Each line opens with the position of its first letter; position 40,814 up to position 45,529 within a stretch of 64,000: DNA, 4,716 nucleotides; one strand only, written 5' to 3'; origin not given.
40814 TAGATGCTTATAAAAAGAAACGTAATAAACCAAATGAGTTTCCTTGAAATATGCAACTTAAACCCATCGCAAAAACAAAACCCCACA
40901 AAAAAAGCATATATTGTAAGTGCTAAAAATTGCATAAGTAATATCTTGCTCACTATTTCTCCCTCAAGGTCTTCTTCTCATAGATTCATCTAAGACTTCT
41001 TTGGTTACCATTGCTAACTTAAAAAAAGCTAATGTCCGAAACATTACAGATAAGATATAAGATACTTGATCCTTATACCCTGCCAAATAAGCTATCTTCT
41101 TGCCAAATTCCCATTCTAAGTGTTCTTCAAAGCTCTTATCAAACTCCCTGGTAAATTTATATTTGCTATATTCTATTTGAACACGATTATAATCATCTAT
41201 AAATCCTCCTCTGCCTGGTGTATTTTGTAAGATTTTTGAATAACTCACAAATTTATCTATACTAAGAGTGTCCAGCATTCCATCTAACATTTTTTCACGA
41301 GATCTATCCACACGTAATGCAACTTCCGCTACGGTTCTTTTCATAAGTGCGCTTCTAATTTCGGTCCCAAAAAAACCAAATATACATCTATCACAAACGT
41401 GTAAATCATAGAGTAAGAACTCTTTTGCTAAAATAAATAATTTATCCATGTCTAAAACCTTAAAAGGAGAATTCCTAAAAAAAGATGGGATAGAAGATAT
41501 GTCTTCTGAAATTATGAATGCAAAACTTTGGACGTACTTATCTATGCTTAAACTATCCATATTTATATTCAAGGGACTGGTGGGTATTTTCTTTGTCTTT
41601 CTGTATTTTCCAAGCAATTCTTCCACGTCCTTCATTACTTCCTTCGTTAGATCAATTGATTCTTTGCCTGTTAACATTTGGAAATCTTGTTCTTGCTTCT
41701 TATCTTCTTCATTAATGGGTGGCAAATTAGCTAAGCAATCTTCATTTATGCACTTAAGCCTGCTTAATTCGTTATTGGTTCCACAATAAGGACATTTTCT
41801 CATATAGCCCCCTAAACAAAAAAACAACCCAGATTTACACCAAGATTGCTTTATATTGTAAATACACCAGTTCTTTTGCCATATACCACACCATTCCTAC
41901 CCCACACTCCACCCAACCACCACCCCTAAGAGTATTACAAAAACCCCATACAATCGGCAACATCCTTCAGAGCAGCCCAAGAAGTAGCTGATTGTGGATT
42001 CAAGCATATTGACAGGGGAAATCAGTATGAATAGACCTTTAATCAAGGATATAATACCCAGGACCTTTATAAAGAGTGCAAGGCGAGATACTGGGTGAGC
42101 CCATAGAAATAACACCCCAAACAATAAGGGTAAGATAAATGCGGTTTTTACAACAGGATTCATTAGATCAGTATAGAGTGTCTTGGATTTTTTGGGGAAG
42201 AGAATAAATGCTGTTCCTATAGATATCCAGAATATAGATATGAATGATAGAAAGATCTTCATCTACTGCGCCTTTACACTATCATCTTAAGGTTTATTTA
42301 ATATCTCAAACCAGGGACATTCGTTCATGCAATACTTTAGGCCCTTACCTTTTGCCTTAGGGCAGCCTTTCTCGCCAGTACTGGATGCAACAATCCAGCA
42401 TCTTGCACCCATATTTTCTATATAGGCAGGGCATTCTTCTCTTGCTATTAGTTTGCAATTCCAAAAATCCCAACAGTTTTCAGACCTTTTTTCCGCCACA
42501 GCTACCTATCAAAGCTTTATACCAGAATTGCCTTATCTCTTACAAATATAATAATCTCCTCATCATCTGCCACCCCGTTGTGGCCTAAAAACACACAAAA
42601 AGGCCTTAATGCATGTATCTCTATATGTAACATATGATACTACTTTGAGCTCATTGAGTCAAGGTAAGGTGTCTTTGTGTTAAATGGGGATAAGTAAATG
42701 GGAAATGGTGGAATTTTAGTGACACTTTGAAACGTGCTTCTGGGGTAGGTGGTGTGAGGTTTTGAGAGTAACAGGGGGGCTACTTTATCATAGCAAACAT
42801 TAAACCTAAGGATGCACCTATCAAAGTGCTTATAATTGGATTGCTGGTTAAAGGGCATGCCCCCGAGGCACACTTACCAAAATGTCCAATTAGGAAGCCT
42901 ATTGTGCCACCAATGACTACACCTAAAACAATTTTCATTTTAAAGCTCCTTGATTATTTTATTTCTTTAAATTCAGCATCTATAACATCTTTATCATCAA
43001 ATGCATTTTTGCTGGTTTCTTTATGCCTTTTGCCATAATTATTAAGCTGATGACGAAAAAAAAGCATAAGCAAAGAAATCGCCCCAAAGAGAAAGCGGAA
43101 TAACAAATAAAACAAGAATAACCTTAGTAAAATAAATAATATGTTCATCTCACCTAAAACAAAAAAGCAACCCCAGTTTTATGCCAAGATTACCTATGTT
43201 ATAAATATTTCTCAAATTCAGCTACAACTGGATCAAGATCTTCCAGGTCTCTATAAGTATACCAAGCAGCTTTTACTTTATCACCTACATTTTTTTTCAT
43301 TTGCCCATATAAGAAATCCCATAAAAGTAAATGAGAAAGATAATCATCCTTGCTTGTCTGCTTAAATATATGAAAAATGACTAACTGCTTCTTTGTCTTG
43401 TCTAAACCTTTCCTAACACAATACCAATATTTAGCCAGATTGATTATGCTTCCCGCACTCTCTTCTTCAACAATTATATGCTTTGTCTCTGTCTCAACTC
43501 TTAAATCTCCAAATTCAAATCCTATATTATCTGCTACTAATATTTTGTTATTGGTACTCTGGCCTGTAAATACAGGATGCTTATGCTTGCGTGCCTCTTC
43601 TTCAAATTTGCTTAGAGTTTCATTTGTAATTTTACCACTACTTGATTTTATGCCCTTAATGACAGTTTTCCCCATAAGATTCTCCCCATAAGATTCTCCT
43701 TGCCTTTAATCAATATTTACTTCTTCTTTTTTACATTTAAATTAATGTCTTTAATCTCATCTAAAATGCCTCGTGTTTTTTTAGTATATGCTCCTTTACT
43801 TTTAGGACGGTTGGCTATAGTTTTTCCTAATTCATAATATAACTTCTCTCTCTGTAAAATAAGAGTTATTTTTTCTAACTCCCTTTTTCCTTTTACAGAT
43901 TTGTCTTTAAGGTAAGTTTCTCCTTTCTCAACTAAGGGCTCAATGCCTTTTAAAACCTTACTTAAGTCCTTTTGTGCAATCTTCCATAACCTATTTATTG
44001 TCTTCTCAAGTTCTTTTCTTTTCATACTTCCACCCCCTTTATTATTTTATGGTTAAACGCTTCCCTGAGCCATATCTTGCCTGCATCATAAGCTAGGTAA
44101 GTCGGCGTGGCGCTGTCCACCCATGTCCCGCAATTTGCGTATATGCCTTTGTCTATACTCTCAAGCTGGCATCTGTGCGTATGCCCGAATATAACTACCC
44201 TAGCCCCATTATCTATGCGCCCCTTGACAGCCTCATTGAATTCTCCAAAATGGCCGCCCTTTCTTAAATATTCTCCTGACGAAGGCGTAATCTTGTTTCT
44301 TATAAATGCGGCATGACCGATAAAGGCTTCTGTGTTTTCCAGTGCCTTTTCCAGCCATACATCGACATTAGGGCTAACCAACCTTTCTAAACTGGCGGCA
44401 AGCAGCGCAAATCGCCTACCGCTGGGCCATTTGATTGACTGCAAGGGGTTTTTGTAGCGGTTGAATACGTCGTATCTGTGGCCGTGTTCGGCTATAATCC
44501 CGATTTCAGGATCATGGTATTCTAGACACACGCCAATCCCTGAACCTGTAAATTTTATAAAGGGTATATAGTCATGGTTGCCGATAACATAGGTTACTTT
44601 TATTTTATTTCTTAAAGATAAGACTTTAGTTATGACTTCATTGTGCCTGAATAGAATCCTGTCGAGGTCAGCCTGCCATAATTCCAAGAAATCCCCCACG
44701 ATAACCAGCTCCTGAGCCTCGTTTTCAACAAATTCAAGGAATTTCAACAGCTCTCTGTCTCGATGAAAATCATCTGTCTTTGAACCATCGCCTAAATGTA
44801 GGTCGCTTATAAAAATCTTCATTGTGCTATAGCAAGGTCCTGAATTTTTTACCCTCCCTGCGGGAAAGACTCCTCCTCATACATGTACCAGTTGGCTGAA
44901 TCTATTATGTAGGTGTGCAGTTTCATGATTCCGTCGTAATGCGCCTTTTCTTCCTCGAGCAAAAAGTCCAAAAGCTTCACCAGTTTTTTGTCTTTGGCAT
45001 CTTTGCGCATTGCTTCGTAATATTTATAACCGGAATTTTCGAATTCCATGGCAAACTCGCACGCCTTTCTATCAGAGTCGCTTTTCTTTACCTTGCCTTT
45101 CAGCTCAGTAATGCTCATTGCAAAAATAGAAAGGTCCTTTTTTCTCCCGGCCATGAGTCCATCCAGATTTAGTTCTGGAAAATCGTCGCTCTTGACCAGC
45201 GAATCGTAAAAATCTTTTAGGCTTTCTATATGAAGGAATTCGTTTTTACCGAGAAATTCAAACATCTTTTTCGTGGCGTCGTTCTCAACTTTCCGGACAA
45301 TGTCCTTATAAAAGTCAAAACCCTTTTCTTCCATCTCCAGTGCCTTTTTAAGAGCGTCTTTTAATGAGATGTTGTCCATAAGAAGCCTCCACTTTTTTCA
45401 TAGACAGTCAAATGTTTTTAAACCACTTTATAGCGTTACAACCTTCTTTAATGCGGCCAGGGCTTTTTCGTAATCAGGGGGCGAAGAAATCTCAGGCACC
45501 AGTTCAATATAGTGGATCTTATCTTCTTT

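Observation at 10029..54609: A near-consensus sigma70-type promoter cassette is dispersed at least 7 times with an invariant 17-nt spacer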

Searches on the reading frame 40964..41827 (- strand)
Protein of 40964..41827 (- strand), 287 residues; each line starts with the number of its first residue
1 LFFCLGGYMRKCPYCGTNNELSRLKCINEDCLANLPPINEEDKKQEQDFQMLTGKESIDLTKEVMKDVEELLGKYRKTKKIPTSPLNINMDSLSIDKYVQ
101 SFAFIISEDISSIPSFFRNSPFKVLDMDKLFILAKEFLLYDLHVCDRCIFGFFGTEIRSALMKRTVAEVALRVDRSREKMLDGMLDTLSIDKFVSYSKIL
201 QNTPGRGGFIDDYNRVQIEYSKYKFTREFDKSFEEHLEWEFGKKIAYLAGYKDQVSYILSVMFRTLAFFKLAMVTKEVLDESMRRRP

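Call 36: search_protein_families(library=pfam, proteins=[window:40964-41827:-], max_evalue=0.001)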
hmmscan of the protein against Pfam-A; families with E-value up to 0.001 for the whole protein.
window:40964-41827:- (287 aa): 1 family
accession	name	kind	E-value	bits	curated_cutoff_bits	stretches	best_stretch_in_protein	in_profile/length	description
PF14952.11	zf-tcix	-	0.00043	20.2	31.2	1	9-32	10-33/42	Putative treble-clef, zinc-finger, Zn-binding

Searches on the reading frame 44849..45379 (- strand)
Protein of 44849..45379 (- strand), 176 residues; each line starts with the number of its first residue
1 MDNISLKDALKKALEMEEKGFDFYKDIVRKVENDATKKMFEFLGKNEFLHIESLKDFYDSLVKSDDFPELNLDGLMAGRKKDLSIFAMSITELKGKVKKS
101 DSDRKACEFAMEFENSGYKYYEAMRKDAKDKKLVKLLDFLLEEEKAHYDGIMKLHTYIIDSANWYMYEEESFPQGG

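Call 36: search_protein_families(library=pfam, proteins=[window:44849-45379:-], max_evalue=0.001)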
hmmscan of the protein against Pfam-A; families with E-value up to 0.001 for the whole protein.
window:44849-45379:- (176 aa): 2 families
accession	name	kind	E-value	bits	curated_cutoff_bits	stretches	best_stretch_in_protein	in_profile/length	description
PF02915.23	Rubrerythrin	-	2.3e-11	44.6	22.8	1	8-154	1-136/137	Rubrerythrin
PF09537.16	DUF2383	-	0.0008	20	30.8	0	8-56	4-52/111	Domain of unknown function (DUF2383)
